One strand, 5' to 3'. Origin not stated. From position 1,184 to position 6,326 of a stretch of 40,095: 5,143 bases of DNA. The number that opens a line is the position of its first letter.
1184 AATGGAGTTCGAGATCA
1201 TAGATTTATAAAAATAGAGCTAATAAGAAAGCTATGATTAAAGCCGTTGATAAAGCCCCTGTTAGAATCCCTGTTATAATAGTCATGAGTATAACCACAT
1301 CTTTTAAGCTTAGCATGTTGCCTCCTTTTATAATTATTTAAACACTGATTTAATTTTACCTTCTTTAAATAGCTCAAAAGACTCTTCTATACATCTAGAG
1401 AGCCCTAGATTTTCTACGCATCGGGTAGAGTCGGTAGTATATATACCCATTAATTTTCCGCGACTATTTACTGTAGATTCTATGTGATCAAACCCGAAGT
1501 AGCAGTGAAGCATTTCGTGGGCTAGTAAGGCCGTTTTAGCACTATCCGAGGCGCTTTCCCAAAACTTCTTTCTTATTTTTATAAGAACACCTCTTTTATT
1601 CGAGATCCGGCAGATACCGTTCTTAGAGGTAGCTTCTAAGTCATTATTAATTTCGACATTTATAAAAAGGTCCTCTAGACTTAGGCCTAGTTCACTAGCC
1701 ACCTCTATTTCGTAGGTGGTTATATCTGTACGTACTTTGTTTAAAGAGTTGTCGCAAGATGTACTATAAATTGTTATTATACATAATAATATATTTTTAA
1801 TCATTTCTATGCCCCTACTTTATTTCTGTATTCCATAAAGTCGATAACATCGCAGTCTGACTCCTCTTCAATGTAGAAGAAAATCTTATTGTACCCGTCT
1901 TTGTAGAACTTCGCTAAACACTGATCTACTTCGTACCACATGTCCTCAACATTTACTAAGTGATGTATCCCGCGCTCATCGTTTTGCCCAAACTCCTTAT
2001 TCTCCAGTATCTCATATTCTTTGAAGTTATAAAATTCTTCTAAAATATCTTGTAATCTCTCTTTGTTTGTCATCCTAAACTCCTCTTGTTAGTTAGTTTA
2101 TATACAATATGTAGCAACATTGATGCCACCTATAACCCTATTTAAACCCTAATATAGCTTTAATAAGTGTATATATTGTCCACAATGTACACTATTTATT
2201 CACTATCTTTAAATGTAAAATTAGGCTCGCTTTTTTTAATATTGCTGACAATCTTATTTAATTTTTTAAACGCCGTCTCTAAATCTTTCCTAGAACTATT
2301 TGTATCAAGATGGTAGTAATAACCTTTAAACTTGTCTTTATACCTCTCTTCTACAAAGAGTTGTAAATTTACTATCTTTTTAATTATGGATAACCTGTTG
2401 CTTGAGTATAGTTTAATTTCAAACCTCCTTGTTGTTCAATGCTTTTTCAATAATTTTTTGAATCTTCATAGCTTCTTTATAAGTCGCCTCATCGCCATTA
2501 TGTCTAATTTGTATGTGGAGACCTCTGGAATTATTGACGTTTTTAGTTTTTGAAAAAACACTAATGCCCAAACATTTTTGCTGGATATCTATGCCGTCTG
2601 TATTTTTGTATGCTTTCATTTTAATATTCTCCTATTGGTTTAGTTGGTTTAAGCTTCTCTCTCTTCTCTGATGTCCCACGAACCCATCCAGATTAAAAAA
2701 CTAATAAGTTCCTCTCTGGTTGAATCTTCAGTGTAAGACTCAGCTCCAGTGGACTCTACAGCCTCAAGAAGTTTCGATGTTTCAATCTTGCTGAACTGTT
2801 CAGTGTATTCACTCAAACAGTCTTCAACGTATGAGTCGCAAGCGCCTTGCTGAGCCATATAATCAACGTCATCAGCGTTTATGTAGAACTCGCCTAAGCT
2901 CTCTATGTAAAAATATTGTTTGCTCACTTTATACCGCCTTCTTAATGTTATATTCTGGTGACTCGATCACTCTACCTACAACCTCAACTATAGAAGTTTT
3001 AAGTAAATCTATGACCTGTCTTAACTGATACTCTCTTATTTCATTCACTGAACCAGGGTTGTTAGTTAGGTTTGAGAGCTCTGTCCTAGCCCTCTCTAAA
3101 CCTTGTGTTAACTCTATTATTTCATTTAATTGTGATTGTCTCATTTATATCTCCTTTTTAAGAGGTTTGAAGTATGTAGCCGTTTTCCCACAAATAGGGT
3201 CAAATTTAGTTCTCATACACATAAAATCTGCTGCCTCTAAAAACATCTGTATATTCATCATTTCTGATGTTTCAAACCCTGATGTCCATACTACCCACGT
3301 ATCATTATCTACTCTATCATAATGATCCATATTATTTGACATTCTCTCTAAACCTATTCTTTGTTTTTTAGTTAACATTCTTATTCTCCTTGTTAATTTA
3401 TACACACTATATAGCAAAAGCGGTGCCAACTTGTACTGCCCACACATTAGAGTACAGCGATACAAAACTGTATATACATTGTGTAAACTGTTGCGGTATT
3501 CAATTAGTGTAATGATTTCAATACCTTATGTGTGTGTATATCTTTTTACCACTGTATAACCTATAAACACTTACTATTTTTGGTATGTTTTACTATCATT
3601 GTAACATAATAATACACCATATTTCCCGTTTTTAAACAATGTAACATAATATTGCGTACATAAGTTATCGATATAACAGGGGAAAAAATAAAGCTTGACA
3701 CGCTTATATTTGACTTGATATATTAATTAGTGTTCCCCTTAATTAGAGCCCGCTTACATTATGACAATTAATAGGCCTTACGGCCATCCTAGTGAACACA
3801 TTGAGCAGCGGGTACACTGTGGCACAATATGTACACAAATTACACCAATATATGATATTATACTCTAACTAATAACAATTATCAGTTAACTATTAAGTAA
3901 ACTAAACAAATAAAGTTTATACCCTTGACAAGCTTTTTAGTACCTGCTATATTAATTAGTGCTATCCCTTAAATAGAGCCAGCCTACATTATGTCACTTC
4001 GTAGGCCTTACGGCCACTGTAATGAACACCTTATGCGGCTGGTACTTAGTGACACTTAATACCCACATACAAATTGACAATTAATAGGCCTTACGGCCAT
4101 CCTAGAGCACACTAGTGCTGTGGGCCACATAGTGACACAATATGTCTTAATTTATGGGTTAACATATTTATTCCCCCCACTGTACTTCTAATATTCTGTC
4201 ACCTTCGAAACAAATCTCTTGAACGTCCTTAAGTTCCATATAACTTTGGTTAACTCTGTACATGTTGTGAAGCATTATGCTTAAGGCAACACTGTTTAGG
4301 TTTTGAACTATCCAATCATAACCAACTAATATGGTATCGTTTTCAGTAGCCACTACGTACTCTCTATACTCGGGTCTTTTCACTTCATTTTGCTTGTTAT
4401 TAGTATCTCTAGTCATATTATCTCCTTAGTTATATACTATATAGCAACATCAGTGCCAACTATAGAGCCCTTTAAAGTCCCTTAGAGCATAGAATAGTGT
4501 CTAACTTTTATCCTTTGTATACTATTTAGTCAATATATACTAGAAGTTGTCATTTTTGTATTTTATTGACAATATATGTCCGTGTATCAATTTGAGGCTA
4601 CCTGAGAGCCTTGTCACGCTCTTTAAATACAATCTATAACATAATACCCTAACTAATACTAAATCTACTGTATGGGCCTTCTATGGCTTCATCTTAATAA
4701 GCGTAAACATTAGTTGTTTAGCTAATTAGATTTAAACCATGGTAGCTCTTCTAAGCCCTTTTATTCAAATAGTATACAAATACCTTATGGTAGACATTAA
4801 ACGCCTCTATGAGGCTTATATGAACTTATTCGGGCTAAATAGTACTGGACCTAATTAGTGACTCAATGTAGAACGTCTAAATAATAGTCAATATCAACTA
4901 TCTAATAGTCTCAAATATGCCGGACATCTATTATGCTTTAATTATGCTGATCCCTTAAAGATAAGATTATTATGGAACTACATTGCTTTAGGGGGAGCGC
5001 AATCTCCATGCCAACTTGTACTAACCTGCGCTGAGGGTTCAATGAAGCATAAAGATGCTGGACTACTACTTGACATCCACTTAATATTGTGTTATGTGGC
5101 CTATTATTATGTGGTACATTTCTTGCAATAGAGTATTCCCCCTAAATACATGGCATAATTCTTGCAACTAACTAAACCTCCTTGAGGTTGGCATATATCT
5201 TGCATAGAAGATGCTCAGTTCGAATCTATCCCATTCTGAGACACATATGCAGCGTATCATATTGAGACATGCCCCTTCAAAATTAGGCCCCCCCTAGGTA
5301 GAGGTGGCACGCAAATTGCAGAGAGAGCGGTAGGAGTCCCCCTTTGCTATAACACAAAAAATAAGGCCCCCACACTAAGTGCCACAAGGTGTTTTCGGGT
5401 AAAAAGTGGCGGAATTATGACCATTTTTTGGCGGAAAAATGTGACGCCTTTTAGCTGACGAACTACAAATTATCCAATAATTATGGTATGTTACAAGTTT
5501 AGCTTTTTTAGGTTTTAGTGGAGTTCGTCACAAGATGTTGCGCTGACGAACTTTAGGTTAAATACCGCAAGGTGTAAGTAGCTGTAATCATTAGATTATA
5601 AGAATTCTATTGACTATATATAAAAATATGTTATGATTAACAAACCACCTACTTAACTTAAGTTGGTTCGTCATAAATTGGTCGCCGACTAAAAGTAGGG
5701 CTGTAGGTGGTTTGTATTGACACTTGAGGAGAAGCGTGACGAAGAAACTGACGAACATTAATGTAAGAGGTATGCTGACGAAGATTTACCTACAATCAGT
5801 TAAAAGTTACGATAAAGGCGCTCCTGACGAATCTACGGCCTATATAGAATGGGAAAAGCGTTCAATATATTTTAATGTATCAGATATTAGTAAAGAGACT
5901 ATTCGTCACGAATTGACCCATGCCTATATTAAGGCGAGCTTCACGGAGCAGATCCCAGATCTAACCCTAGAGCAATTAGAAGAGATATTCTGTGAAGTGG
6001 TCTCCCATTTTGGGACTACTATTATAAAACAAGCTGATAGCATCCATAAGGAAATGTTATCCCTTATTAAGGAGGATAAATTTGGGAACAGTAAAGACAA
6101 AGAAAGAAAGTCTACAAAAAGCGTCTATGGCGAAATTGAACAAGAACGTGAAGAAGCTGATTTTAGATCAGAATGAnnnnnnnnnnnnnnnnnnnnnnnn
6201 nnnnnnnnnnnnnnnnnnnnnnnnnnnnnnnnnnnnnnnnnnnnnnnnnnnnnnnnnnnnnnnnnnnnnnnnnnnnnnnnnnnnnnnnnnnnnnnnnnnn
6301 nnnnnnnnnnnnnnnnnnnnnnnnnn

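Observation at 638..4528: Each leftward early-gene cassette sits behind an exact sigma54 (RpoN) -24/-12 promoter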

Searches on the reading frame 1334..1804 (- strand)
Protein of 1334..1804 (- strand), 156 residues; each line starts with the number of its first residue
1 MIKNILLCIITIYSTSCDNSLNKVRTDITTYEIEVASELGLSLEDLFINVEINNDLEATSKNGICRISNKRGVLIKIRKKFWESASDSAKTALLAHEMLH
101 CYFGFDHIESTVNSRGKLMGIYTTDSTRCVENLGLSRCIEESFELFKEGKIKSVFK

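Call 29: search_protein_families(library=pfam, max_evalue=0.01, proteins=[window:1334-1804:-])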
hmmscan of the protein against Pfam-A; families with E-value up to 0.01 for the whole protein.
window:1334-1804:- (156 aa): 2 families
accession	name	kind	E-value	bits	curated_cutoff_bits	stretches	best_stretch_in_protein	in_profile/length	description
PF18894.6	PhageMetallopep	-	0.00028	21.4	23.7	1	72-104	64-95/134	Putative phage metallopeptidase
PF10263.15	SprT-like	-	0.0017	18.6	25.6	1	51-103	22-74/108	SprT-like family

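Call 92: search_protein_families(library=phrogs, max_evalue=0.001, proteins=[window:1334-1804:-])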
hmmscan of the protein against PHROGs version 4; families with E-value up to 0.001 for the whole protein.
window:1334-1804:- (156 aa): 0 families

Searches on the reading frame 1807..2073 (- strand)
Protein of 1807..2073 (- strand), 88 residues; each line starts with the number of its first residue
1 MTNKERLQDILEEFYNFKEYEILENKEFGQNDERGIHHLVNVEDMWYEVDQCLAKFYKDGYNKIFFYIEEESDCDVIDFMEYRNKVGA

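Call 29: search_protein_families(library=pfam, max_evalue=0.01, proteins=[window:1807-2073:-])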
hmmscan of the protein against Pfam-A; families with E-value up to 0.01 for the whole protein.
window:1807-2073:- (88 aa): 1 family
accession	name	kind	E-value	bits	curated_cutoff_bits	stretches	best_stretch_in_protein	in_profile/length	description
PF25806.1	RHH_ERCC6L2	-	0.0016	19.1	27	0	2-32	33-62/75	ERCC6L2-like, ribbon-helix-helix domain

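Call 92: search_protein_families(library=phrogs, max_evalue=0.001, proteins=[window:1807-2073:-])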
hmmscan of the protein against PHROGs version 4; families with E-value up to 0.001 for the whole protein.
window:1807-2073:- (88 aa): 0 families

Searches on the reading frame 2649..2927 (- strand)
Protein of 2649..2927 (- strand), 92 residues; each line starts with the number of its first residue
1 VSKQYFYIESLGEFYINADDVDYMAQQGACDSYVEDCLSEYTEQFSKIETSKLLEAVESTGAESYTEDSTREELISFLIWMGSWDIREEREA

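Call 29: search_protein_families(library=pfam, max_evalue=0.01, proteins=[window:2649-2927:-])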
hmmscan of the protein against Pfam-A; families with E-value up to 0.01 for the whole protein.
window:2649-2927:- (92 aa): 0 families

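Call 92: search_protein_families(library=phrogs, max_evalue=0.001, proteins=[window:2649-2927:-])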
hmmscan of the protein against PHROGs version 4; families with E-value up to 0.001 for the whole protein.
window:2649-2927:- (92 aa): 1 family
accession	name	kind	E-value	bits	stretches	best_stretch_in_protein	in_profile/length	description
phrog_14450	-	unknown function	3.8e-05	25.1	1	4-89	5-99/110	-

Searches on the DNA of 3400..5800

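Call 81: search_rna_families(source=window, start=3400, end=5800, threshold=evalue, max_evalue=1)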
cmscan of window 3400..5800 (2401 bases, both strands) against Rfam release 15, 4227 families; matches with E-value up to 1: 0.
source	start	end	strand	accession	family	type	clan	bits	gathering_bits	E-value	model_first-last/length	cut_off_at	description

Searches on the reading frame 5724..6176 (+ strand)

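Call 46: search_protein_families(library=pfam, max_evalue=0.01, proteins=[window:5724-6176:+])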
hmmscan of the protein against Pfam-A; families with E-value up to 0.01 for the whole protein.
window:5724-6176:+ (150 aa): 0 families

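Call 92: search_protein_families(library=phrogs, max_evalue=0.001, proteins=[window:5724-6176:+])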
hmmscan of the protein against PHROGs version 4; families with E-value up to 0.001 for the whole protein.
window:5724-6176:+ (150 aa): 1 family
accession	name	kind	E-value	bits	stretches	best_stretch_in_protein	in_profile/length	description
phrog_1233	-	unknown function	6.4e-06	26.5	1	7-126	7-126/306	-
